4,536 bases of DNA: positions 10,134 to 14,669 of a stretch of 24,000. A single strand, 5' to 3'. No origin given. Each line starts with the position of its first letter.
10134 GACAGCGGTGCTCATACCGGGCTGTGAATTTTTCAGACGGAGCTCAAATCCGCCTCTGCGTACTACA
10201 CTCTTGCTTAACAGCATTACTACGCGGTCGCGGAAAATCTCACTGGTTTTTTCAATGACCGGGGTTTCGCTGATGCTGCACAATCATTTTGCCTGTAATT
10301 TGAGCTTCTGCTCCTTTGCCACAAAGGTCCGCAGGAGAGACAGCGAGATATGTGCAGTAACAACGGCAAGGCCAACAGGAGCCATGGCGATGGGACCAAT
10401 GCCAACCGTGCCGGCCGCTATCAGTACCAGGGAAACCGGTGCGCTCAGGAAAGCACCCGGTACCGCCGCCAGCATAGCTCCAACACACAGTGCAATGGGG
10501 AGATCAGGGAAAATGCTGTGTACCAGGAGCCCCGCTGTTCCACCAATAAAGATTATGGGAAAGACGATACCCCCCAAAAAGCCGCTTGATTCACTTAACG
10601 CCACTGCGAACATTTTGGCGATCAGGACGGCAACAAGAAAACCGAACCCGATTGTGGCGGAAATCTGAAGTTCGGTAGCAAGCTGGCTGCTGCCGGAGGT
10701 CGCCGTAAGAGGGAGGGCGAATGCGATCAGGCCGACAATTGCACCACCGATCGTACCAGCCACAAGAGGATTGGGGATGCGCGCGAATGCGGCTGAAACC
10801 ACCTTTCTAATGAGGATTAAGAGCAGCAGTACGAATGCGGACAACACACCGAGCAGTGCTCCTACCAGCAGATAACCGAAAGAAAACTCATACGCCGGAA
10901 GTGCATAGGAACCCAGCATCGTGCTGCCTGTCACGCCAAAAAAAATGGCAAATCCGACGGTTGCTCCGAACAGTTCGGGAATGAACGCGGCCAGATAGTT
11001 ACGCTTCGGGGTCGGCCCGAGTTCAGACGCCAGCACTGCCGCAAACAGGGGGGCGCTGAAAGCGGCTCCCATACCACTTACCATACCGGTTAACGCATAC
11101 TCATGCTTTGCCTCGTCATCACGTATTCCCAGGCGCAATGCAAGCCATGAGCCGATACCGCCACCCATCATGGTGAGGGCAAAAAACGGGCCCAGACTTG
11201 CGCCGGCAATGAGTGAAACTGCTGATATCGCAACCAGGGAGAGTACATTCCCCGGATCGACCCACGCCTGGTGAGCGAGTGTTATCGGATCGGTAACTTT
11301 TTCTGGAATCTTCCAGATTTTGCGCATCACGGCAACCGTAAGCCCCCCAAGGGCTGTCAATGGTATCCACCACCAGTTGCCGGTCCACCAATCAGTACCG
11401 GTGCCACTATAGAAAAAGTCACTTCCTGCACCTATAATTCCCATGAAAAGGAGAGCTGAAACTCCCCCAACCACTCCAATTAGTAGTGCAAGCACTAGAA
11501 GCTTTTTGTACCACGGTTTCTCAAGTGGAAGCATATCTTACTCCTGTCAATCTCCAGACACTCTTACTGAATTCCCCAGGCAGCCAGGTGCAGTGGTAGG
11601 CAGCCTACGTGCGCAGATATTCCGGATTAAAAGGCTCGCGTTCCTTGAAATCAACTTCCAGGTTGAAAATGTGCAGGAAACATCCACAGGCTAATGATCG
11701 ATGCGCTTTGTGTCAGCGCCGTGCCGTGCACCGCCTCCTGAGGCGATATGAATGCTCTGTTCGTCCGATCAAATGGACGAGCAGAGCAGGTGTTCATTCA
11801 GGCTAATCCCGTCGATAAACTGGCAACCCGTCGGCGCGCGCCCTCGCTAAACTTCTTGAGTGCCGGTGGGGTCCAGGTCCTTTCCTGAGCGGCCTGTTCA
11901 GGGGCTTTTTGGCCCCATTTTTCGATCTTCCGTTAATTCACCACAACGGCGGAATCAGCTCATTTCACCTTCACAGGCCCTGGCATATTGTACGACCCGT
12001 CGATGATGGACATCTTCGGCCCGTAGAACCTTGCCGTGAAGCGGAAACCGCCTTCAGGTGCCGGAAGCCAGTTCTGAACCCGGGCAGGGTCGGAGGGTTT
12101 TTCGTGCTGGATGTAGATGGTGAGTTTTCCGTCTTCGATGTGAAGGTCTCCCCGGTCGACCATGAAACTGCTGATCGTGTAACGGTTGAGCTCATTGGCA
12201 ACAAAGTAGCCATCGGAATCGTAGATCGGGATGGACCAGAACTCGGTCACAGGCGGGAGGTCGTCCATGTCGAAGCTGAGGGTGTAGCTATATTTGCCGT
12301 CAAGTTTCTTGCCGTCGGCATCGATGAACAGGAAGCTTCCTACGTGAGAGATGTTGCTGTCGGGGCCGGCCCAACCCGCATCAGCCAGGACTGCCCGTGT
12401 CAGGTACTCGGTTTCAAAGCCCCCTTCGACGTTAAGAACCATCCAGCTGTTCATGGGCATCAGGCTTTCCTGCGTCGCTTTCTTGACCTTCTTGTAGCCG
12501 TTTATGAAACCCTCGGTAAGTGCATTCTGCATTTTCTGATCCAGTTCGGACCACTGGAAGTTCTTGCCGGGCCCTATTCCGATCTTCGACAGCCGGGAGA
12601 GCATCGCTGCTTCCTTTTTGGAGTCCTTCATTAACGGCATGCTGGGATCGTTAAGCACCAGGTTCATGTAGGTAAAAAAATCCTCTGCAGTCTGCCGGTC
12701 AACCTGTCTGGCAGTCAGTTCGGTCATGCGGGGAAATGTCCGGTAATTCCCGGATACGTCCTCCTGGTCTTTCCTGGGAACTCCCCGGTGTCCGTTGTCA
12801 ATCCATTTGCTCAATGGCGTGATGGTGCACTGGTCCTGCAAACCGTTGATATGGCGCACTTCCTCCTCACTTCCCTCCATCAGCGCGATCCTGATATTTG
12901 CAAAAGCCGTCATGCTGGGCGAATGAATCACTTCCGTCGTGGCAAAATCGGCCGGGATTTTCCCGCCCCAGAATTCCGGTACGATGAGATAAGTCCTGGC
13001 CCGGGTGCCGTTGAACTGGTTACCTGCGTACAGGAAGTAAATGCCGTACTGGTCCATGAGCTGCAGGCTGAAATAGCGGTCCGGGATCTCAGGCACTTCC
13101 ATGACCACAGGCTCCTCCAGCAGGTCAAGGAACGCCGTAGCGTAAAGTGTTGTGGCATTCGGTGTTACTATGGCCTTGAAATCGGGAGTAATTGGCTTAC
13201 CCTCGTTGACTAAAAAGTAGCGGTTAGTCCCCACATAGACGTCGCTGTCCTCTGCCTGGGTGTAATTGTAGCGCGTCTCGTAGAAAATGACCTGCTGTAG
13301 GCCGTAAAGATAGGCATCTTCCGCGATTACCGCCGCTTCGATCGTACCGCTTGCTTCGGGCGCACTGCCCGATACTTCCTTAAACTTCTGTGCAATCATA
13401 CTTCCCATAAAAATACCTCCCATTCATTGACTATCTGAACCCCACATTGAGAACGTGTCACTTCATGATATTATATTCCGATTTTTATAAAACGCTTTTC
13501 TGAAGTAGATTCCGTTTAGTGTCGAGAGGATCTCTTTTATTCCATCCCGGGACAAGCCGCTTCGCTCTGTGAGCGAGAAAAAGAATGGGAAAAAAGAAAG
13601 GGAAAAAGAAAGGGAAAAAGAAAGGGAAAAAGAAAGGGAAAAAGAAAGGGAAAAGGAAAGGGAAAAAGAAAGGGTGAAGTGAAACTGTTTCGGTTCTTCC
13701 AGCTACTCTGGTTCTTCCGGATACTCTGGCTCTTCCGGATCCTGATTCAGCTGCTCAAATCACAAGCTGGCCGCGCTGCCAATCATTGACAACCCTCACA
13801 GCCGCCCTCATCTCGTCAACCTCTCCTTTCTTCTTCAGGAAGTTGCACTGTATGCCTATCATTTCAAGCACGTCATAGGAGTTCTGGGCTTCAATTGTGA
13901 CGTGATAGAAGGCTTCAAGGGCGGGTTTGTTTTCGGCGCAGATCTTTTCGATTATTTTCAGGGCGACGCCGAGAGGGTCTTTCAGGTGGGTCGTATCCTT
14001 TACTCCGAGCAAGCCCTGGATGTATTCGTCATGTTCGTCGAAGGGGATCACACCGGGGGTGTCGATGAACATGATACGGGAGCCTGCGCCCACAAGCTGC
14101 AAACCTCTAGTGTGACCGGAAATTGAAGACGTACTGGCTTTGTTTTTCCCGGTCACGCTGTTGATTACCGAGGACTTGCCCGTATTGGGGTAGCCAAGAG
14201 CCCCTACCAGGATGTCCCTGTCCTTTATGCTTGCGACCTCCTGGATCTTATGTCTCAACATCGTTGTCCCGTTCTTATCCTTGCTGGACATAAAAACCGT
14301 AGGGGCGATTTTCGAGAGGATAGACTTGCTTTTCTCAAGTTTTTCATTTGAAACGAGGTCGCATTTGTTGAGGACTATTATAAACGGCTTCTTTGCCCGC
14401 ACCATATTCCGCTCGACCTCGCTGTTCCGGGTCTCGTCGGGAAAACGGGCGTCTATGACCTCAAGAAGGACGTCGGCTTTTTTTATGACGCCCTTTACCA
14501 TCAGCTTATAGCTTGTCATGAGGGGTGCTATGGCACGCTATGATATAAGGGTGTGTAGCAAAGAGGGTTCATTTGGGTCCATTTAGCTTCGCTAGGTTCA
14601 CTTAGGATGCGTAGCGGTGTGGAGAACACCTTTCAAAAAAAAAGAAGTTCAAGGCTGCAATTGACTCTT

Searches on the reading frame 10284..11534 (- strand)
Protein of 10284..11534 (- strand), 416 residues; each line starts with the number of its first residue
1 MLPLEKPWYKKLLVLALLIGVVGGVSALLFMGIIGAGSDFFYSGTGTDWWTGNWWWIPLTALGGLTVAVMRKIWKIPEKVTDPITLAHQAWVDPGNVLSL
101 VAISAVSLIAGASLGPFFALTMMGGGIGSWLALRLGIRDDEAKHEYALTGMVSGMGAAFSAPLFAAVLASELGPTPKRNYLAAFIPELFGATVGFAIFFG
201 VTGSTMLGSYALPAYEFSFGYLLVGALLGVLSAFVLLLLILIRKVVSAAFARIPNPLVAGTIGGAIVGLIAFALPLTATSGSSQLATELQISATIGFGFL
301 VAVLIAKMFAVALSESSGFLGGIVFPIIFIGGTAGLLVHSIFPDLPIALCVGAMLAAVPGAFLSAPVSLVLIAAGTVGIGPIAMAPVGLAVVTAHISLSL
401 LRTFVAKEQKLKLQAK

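Call 24: search_protein_families(library=pfam, proteins=[window:10284-11534:-], max_evalue=0.001)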
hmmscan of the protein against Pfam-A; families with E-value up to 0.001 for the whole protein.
window:10284-11534:- (416 aa): 1 family
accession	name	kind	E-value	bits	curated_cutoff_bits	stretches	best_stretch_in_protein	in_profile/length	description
PF00654.25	Voltage_CLC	-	6e-27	95.2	24.8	1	95-396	38-343/346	Voltage gated chloride channel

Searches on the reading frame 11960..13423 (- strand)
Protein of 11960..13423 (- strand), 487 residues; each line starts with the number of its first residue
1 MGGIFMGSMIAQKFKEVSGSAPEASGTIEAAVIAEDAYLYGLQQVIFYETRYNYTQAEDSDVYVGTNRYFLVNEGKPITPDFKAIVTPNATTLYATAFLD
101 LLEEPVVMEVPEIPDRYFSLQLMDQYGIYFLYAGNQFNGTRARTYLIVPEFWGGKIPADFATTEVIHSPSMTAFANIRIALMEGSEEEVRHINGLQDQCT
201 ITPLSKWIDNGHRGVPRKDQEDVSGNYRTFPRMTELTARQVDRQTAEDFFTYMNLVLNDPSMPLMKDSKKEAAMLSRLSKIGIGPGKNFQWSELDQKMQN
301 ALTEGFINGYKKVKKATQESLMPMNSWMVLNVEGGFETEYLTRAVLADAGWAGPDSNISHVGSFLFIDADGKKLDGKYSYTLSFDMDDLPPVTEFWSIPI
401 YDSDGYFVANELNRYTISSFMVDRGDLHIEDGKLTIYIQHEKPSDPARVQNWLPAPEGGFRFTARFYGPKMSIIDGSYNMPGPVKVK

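Call 24: search_protein_families(library=pfam, proteins=[window:11960-13423:-], max_evalue=0.001)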
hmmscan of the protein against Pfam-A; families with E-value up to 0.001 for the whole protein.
window:11960-13423:- (487 aa): 2 families
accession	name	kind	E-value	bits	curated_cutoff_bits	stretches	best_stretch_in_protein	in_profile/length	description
PF06863.17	DUF1254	-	6.7e-31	107.7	22.2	1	77-203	10-133/133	Protein of unknown function (DUF1254)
PF06742.16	DUF1214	-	9.1e-29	100.7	25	1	367-470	9-111/112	Protein of unknown function (DUF1214)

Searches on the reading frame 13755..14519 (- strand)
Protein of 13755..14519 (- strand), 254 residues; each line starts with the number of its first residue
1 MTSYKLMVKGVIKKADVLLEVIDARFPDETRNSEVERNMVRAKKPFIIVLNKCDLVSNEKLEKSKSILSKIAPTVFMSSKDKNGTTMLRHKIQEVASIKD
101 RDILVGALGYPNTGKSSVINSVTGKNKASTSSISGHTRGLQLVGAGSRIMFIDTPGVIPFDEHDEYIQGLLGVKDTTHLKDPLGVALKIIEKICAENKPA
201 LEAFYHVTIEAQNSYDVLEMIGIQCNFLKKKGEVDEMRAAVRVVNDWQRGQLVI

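Call 24: search_protein_families(library=pfam, proteins=[window:13755-14519:-], max_evalue=0.001)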
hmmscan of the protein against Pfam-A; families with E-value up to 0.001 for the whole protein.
window:13755-14519:- (254 aa): 7 families
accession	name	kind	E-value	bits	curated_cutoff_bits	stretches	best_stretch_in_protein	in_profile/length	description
PF01926.29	MMR_HSR1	-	1.7e-17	64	21.9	1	105-166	2-64/113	50S ribosome-binding GTPase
PF03193.22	RsgA_GTPase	-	5.1e-12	46.4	30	1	29-160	36-171/174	RsgA GTPase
PF02421.24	FeoB_N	-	5.2e-09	36.2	27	1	107-158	5-58/156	Ferrous iron transport protein B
PF00009.33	GTP_EFTU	-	1.1e-06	28.8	26.5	1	10-70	88-149/188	Elongation factor Tu GTP binding domain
PF00350.29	Dynamin_N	-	7.8e-05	23.2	27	0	107-131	3-27/168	Dynamin family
PF16897.10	MMR_HSR1_Xtn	-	0.00043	20.7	35.2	1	44-92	56-100/106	C-terminal region of MMR_HSR1 domain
PF04548.22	AIG1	-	0.0005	19.9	27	1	108-168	6-70/212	AIG1 family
